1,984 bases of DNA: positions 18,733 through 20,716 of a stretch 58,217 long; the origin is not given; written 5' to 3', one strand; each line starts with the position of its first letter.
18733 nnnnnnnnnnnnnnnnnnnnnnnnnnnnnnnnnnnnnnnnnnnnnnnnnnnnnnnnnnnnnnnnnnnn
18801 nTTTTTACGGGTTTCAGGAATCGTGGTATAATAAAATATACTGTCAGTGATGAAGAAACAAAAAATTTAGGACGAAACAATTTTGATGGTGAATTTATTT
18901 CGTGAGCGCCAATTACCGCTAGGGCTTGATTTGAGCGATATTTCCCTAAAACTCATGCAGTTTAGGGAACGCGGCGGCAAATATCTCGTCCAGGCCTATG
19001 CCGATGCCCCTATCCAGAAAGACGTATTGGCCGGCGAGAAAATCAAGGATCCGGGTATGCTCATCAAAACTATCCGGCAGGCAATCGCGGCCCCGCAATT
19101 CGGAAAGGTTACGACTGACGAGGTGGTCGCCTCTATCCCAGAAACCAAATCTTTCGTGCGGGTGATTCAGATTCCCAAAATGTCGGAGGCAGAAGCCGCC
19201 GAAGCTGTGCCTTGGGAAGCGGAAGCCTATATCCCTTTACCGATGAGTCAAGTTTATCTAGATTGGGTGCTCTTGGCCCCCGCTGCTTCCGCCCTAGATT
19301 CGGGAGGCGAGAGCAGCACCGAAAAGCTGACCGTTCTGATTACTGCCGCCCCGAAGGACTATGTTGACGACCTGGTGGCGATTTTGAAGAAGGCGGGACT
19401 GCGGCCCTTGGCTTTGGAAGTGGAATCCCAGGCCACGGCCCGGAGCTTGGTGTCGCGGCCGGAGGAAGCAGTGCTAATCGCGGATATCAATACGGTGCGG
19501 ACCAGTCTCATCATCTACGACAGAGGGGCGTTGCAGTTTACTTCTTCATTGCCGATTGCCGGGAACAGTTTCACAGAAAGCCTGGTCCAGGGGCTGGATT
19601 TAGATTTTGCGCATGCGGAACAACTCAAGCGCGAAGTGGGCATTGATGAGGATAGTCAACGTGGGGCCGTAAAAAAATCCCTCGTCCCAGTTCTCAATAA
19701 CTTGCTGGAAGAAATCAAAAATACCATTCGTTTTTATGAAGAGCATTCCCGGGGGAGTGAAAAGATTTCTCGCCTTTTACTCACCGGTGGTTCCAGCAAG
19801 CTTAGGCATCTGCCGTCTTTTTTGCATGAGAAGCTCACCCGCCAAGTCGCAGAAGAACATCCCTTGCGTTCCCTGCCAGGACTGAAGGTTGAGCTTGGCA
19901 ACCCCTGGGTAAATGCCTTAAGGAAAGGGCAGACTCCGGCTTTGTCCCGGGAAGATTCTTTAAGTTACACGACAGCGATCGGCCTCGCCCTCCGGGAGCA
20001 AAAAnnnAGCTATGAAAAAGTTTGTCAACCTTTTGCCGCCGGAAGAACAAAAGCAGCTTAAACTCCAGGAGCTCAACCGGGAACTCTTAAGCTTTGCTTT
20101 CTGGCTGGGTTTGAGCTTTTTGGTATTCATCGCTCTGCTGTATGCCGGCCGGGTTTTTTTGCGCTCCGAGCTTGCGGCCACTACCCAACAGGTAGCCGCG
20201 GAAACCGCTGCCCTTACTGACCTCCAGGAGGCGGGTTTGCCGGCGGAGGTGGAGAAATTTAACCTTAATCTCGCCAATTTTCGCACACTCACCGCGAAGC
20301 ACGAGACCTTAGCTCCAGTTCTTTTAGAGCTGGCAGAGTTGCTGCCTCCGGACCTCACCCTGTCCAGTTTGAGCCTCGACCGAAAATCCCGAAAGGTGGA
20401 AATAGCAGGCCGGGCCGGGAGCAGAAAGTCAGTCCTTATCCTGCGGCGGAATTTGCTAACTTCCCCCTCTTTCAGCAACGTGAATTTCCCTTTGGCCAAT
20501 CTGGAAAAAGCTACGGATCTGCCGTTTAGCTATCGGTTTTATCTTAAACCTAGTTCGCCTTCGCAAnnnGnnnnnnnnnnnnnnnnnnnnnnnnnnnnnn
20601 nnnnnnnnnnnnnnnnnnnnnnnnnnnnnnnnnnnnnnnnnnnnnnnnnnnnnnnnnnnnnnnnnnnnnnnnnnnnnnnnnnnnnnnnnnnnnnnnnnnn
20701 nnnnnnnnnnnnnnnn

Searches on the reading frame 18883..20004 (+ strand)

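Call 99: search_protein_families(library=pfam, proteins=[window:18883-20004:+], max_evalue=0.00001)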
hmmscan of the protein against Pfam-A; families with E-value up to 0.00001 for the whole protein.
window:18883-20004:+ (374 aa): 2 families
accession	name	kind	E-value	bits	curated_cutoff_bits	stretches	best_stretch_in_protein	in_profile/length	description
PF11104.14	PilM_2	-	9.8e-43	146.8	27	1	14-372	1-339/340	Type IV pilus assembly protein PilM;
PF14450.12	FtsA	-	2.5e-10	41.2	31.8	1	204-342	7-113/127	Cell division protein FtsA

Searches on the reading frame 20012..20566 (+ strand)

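Call 99: search_protein_families(library=pfam, proteins=[window:20012-20566:+], max_evalue=0.00001)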
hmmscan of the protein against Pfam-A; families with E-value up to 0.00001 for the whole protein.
window:20012-20566:+ (185 aa): 1 family
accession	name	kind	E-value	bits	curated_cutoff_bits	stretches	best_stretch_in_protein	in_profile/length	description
PF05137.18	PilN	-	1.3e-08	35.2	22.8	1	103-163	2-60/78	Fimbrial assembly protein (PilN)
